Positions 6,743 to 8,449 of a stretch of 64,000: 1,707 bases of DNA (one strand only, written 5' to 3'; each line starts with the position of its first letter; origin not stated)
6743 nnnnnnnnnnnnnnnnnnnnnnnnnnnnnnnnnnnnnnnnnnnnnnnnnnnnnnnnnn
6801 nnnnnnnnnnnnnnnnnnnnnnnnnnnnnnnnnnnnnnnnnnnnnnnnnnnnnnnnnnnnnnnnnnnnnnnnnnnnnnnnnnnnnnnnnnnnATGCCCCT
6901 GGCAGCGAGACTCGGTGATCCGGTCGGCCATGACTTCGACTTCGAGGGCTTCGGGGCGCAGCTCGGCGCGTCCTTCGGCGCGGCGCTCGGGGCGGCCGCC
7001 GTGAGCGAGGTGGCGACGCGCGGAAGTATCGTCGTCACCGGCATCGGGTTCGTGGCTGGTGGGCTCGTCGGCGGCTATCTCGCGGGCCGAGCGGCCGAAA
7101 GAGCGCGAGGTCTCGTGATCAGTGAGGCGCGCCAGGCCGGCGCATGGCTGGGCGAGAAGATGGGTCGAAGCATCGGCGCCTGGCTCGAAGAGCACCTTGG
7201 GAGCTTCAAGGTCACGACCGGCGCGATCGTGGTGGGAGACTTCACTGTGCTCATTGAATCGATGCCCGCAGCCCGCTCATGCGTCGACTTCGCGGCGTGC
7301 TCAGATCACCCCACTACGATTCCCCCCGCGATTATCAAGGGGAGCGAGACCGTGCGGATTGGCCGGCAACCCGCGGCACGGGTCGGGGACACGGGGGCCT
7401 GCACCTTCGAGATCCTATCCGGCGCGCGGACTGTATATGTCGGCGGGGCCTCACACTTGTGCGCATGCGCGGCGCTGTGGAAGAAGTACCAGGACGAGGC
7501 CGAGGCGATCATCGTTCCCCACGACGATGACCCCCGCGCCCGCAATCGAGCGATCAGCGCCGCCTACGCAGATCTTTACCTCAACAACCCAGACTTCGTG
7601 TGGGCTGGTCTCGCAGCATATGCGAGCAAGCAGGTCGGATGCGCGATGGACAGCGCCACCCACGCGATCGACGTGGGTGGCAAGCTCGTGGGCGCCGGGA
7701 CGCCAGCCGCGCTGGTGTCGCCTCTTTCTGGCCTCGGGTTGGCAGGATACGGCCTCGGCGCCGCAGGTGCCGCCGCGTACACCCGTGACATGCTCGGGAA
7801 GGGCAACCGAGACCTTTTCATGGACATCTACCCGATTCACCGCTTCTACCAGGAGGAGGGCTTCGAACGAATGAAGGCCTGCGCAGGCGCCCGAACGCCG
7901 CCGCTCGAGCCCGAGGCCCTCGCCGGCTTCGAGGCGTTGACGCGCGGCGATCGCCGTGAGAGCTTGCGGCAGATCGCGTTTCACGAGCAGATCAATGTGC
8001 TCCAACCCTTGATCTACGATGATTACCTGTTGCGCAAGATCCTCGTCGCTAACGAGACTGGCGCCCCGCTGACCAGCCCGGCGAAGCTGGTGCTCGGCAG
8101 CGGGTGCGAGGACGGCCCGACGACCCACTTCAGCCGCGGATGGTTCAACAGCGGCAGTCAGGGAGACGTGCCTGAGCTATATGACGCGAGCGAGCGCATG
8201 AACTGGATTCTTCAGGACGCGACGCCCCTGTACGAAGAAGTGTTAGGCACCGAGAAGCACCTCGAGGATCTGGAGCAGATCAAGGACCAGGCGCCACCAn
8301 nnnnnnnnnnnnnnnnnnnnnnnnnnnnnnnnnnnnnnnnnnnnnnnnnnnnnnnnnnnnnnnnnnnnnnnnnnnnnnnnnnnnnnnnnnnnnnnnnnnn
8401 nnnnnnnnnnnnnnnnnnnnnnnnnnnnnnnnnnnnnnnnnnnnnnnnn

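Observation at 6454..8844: Three-gene T6SS-type prePAAR effector module (Eag-like chaperone / prePAAR-TMD-PAAR-toxin / immunity) adjacent to the CRISPR array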

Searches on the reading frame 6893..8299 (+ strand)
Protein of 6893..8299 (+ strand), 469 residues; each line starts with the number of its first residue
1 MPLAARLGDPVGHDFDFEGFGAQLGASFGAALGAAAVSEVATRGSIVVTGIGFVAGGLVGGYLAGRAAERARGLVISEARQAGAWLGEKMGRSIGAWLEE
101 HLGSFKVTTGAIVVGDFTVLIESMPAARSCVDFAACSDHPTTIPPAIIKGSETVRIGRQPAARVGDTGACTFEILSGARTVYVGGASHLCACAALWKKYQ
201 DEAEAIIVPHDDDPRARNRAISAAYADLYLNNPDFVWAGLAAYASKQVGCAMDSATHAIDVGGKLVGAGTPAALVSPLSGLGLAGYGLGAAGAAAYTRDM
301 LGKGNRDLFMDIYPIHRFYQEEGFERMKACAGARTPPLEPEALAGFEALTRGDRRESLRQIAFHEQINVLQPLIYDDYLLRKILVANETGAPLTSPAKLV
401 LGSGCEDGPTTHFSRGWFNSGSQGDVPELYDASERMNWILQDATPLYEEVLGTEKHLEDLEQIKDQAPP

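Call 3: search_protein_families(library=pfam, proteins=[window:6893-8299:+], max_evalue=1)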
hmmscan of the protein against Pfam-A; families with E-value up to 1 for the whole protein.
window:6893-8299:+ (469 aa): 4 families
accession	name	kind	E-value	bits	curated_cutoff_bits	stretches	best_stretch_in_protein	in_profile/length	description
PF10720.14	DUF2515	-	8.2e-42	144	24.3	1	213-460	1-282/294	Protein of unknown function (DUF2515)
PF05488.18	PAAR_motif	-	1.1e-13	51.6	27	2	108-171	7-65/70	PAAR motif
PF13376.11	OmdA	-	0.028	14.8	25.6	1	339-361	15-37/60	Bacteriocin-protection, YdeI or OmpD-Associated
PF10136.14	SpecificRecomb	-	0.38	9.5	24.6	1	48-105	472-529/639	Site-specific recombinase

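Call 4: search_protein_families(library=ncbifam, proteins=[window:6893-8299:+], max_evalue=1)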
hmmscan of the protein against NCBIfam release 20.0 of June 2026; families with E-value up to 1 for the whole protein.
window:6893-8299:+ (469 aa): 3 families
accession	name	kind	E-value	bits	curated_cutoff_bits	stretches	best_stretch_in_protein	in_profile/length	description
NF033420.0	T6SS_PAAR_dom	equivalog_domain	5.7e-07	29.6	124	1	109-184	19-94/94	type VI secretion system PAAR protein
TIGR01738.1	bioH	equivalog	0.24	11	206.95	0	16-77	37-96/245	pimeloyl-ACP methyl ester esterase BioH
TIGR00891.1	2A0112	subfamily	0.41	9.6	552.9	1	35-77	269-310/405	sialate:H+ symport family MFS transporter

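Call 8: find_homologous_proteins(query=window:6893-8299:+, max_evalue=0.001)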
Query window:6893-8299:+ (469 aa): 37 proteins with E <= 0.001 among 8000 candidates.
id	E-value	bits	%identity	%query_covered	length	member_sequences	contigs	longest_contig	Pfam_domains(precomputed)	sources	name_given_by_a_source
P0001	0.0e+0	1052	99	100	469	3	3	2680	PF10720.15,PF05488.19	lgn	-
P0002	5.2e-254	861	80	100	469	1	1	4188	PF10720.15,PF05488.19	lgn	-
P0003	2.8e-247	839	80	100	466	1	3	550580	PF10720.15,PF05488.19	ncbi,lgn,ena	-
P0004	1.6e-244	830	79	100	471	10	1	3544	PF10720.15,PF05488.19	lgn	-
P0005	1.2e-225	768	74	100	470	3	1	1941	PF10720.15,PF05488.19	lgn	-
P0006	3.0e-225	767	73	100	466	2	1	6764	PF10720.15,PF05488.19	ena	-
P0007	8.6e-196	669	65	100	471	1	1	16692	PF10720.15,PF05488.19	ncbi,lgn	-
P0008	1.3e-195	669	65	100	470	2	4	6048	PF10720.15,PF05488.19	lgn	-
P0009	4.8e-173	594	61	99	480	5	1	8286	PF10720.15,PF05488.19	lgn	-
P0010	3.4e-158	545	57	99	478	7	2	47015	PF10720.15,PF05488.19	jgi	jgi:uncharacterized Zn-binding protein involved in type VI secretion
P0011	6.9e-156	538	56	98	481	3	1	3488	PF10720.15,PF05488.19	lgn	-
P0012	7.1e-152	525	55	99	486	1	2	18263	PF10720.15,PF05488.19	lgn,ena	-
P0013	2.2e-147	510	52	98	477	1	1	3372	PF10720.15,PF05488.19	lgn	-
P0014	1.5e-136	474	49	100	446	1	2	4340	PF10720.15,PF05488.19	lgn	-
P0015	2.0e-131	457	49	100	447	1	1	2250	PF10720.15,PF05488.19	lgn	-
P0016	9.3e-78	280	41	77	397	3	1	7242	PF10720.15,PF05488.19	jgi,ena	-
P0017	1.5e-77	280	43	77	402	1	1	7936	PF10720.15,PF05488.19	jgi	jgi:uncharacterized Zn-binding protein involved in type VI secretion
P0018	5.2e-76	275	43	76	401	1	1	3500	PF10720.15,PF05488.19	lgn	-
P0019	1.8e-69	253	43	76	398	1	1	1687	PF10720.15,PF05488.19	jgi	jgi:uncharacterized Zn-binding protein involved in type VI secretion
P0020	9.7e-68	247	46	67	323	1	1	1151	PF10720.15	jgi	jgi:hypothetical protein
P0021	4.6e-67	245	45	68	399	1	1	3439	PF10720.15,PF05488.19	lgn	-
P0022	3.8e-64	235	44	68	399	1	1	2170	PF10720.15,PF05488.19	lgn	-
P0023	7.5e-62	228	44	68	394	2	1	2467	PF10720.15,PF05488.19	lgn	-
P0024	7.3e-61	225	38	76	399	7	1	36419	PF10720.15,PF05488.19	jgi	jgi:uncharacterized Zn-binding protein involved in type VI secretion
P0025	1.6e-60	223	45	58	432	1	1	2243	PF13665.12,PF10720.15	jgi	jgi:hypothetical protein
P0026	6.9e-59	218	44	64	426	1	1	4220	PF13665.12,PF10720.15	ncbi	-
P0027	2.0e-58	217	37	76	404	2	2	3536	PF10720.15,PF05488.19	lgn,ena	-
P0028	9.7e-58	214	45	61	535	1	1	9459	PF10720.15,PF22178.4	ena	-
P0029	1.2e-55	207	42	68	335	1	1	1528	PF10720.15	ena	-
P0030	7.0e-48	182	36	76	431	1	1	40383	PF10720.15,PF05488.19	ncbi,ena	-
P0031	1.3e-44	171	39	55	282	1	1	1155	PF10720.15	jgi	jgi:hypothetical protein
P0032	5.0e-34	136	37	51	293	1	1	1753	PF10720.15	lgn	-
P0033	6.5e-19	86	35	42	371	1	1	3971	PF10720.15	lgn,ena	-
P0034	3.3e-14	71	30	48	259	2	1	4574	PF10720.15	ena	-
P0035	9.4e-8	49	31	39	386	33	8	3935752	PF13665.12,PF05488.19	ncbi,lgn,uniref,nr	ncbi:PAAR domain-containing protein [Ralstonia pseudosolanacearum]|uniref:PAAR domain-containing pro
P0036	1.0e-7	49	42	22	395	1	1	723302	PF05488.19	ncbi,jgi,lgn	jgi:uncharacterized Zn-binding protein involved in type VI secretion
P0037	3.8e-7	47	45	18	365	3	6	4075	PF05488.19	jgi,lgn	jgi:uncharacterized Zn-binding protein involved in type VI secretion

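Call 9: find_related_loci(query=window:6893-8299:+, collection=genome_contigs, flank=10000)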
Query window:6893-8299:+ (469 aa) in genome_contigs; peptide patterns used: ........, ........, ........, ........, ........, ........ (x = any residue, [..] = any of these).
52 stretches matched a pattern; 6 encode a relative of the query (tblastn E <= 1e-3); 6 distinct loci.
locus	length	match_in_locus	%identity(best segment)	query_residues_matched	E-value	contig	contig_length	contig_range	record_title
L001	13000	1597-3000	65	1-467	0e+0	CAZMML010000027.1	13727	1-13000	MAG TPA_asm: uncultured Nannocystis sp. isolate binchicken_co118_275 genome assembly, contig: NODE_4919_length_13727_cov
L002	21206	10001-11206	36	101-464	3e-66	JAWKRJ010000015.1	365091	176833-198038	MAG: Polyangiaceae bacterium isolate BC1.186 BC1.186.fa-15, whole genome shotgun sequence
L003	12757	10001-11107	37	110-463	1e-65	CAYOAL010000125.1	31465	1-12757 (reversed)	MAG TPA_asm: uncultured Polyangiaceae bacterium isolate binchicken_co350_157 genome assembly, contig: NODE_1972_length_3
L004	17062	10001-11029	38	147-463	8e-60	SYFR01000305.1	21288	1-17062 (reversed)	MAG: Myxococcales bacterium isolate F1-60-MAGs079 F1-60__c393653, whole genome shotgun sequence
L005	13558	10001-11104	38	107-463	9e-59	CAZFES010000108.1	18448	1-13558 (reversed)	MAG TPA_asm: uncultured Polyangiaceae bacterium isolate SRP193661_co2_177 genome assembly, contig: NODE_2647_length_1844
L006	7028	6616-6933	50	153-255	2e-18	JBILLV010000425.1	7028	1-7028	MAG: Polyangiales bacterium isolate ME2017-08-08_3300044911_group7_bin125 Rohwer_bin1484_scaffold_16396_c1, whole genome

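Call 10: find_encoding_contigs(protein=P0003, flank=10000, max_places=3)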
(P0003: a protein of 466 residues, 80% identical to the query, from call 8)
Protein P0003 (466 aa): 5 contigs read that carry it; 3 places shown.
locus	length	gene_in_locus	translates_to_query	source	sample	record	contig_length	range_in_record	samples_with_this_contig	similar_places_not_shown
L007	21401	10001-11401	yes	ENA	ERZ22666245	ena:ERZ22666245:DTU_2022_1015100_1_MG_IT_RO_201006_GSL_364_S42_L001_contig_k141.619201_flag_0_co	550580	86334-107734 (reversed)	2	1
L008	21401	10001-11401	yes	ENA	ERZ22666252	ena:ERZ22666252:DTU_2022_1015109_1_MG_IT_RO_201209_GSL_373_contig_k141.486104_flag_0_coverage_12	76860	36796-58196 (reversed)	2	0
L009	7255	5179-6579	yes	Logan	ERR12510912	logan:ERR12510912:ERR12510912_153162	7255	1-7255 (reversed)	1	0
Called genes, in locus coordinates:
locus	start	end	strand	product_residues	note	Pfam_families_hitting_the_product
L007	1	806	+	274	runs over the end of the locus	PF13503:DUF4123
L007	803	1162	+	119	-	-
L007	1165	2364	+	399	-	-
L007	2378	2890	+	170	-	-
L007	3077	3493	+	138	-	PF04965:GPW_gp25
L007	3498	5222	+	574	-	PF05947:T6SS_TssF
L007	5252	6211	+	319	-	PF06996:T6SS_TssG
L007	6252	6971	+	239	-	-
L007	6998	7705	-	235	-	-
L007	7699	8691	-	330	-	PF05488:PAAR_motif, PF14891:Peptidase_M91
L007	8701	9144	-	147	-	PF08786:DcrB (weak)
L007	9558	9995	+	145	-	PF08786:DcrB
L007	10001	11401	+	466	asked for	PF05488:PAAR_motif, PF10720:DUF2515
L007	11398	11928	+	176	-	-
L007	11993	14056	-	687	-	PF05954:Phage_GPD, PF04717:Phage_base_V, PF22178:Gp5_trimer_C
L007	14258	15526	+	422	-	PF00498:FHA, PF16697:Yop-YscD_cpl (weak), PF20232:T6SS_FHA_C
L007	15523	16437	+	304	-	-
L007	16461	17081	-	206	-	-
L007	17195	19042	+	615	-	-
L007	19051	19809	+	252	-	-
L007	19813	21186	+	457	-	PF05936:T6SS_VasE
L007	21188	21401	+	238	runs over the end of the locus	PF09850:DotU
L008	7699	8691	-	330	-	PF05488:PAAR_motif, PF14891:Peptidase_M91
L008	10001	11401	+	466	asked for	PF05488:PAAR_motif, PF10720:DUF2515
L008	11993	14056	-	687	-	PF05954:Phage_GPD, PF04717:Phage_base_V, PF22178:Gp5_trimer_C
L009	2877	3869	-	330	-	PF05488:PAAR_motif, PF14891:Peptidase_M91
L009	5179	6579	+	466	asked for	PF05488:PAAR_motif, PF10720:DUF2515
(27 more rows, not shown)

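Call 21: search_solved_structures(query=A1, max_evalue=1, show_alignments=1)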
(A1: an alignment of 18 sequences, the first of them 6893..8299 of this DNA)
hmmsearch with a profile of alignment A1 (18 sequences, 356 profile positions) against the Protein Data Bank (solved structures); distinct sequences matched with E-value up to 1: 9.
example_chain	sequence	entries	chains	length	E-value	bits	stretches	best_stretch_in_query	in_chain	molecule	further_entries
7pq5_L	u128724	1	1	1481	9.9e-10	41.7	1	3-85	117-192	Tre23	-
4jiw_D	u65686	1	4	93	1.3e-05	28.2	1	5-77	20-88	Putative uncharacterized protein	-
9rce_c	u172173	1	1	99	0.00018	24.4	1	43-83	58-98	SalCis10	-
6ox6_A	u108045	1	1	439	0.00047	23.1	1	3-84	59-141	Tas1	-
4jiv_D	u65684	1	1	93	0.00067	22.5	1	6-74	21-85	Putative uncharacterized protein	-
7q97_A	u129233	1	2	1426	0.00069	22.5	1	4-77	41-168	Rhs family protein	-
9f4b_BA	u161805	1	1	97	0.52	13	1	3-81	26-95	Phospholipase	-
4ku0_D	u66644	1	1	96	0.57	12.9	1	3-81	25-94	Uncharacterized 10.2 kDa protein in segC-Gp6 intergenic region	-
5iv5_ZA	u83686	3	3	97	0.58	12.9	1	3-81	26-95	Uncharacterized 10.2 kDa protein in segC-Gp6 intergenic region | gp5.4, tip of the central spike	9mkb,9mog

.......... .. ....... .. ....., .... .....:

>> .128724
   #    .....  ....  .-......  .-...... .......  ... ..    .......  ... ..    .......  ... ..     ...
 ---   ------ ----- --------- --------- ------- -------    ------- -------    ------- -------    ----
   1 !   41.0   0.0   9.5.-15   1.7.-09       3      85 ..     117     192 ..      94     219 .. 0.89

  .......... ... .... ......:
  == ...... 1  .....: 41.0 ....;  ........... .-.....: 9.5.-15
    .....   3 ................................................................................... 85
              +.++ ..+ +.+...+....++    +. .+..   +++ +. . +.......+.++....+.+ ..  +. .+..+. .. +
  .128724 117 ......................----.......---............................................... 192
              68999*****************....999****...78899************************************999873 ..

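Call 51: find_encoding_contigs(protein=P0010, flank=6000, max_places=1)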
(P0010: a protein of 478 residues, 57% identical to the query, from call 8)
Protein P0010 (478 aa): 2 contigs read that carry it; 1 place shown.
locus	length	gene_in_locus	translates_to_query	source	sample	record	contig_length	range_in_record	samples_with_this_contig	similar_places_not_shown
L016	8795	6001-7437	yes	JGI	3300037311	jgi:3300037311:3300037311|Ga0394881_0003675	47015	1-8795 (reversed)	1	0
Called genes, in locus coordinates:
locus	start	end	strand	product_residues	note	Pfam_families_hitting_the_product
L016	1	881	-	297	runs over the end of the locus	-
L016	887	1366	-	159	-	-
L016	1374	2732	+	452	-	PF13948:DUF4215 (weak), PF07588:DUF1554 (faint)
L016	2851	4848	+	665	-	PF06715:Gp5_C (faint), PF05954:Phage_GPD, PF04717:Phage_base_V, PF22178:Gp5_trimer_C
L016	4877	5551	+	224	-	-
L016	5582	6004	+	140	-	PF08786:DcrB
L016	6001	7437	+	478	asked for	PF05488:PAAR_motif (weak), PF10720:DUF2515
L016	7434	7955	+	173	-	-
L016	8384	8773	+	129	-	-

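Call 52: find_encoding_contigs(protein=P0012, flank=6000, max_places=1)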
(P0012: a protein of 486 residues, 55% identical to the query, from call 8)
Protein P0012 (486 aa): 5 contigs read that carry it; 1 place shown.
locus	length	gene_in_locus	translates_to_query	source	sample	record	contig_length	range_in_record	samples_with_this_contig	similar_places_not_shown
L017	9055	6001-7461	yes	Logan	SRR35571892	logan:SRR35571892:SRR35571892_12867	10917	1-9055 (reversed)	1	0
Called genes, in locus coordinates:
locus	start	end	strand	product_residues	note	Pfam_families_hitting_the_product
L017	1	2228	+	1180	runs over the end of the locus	PF14331:IcmF-related_N, PF06761:IcmF-related, PF21070:IcmF_helical, PF06744:IcmF_C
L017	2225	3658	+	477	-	PF05943:VipB, PF18945:VipB_2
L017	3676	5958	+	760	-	PF06812:ImpA_N, PF16989:T6SS_VasJ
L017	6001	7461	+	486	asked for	PF05488:PAAR_motif, PF10720:DUF2515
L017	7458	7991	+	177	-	-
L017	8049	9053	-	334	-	?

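Call 53: find_encoding_contigs(protein=P0024, flank=6000, max_places=1)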
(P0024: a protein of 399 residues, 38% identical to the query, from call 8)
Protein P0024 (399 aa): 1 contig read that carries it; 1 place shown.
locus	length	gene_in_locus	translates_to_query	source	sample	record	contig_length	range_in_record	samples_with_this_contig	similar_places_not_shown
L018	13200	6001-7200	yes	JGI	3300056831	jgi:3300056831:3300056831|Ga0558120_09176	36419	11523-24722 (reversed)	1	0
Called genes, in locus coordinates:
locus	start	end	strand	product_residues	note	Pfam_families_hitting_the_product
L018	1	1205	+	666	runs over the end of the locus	PF01839:FG-GAP (faint), PF13517:FG-GAP_3, PF07593:UnbV_ASPIC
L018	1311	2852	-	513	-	PF00171:Aldedh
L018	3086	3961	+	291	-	PF01063:Aminotran_4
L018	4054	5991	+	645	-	PF05954:Phage_GPD, PF04717:Phage_base_V, PF22178:Gp5_trimer_C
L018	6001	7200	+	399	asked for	PF05488:PAAR_motif, PF10720:DUF2515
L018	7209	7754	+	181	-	-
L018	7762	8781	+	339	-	PF13304:AAA_21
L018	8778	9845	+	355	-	-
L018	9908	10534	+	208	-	PF01471:PG_binding_1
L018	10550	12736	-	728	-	PF00400:WD40 (faint), PF07676:PD40 (faint), PF23381:Beta-prop_IFT122_1st (faint), PF25174:Beta-prop_THOC3 (faint), PF24817:WD40_WDHD1_1st (faint), PF23414:Beta-prop_EML_2 (faint), PF25173:Beta-prop_WDR3_1st (faint), PF25175:Beta-prop_WDR5 (faint)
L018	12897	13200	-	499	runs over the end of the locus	-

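Call 54: find_encoding_contigs(protein=P0030, flank=6000, max_places=1)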
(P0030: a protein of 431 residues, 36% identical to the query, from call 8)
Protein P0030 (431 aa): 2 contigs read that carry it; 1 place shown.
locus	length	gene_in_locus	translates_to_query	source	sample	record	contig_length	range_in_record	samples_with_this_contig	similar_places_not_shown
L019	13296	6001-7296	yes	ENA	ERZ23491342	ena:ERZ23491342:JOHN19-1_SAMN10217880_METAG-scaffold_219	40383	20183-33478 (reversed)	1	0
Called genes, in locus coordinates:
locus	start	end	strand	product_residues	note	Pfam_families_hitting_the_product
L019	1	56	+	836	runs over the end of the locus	PF00990:GGDEF, PF00563:EAL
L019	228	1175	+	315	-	-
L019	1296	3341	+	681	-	PF01301:Glyco_hydro_35, PF02449:Glyco_hydro_42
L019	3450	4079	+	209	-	-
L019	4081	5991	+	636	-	PF05954:Phage_GPD, PF04717:Phage_base_V, PF22178:Gp5_trimer_C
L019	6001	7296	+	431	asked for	PF05488:PAAR_motif, PF10720:DUF2515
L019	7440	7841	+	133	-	-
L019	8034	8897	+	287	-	-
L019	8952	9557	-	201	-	PF00440:TetR_N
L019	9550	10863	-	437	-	PF03109:ABC1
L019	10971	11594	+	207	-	-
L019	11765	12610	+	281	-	-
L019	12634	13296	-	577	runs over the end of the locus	PF00082:Peptidase_S8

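Call 59: search_protein_families(library=pfam, proteins=[L016:4877-5548:+], max_evalue=0.001)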
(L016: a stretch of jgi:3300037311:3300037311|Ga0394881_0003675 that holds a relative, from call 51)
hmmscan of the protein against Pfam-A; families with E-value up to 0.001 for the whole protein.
L016:4877-5548:+ (224 aa): 0 families

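Call 65: predict_structure(alignment_id=A4)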
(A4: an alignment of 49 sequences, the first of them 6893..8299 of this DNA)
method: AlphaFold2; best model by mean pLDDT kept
length: 469 residues; sequences in the alignment: 49
mean_pLDDT: 90.2   pTM: 0.85
mean pLDDT of the five models: 90.2, 89.7, 88.5, 83.8, 83.6
residues with pLDDT >= 90: 322; 70-90: 123; 50-70: 16; < 50: 8
segments of 3 or more residues with pLDDT < 50: 417-423
pLDDT, mean of each block of 10 residues (from residue 1): 96 94 89 82 74 64 79 84 86 93 94 96 96 87 90 94 95 96 93 96 98 97 99 97 98 95 86 77 78 91 97 98 97 93 98 96 96 92 85 87 95 63 67 92 95 98 94
secondary structure, 60 per line:
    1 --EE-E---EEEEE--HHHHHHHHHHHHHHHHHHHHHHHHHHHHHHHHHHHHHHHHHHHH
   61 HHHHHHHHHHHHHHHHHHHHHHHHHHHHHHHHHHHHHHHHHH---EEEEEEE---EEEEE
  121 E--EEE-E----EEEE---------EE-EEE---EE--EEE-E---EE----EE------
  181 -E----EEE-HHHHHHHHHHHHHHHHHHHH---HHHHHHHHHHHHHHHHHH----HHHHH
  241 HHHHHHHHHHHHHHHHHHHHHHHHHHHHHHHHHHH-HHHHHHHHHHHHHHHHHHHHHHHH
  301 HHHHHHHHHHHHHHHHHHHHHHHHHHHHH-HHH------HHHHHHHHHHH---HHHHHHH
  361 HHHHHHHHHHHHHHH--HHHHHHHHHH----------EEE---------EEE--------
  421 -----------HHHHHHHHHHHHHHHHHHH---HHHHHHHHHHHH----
elements in order: E10-14 H17-102 E106-112 E116-121 E124-126 E133-136 E149-151 E159-161 E187-189 H191-210 H214-231 H236-275 H277-329 H340-350 H354-375 H378-387 E398-400 E410-412 H432-450 H454-465
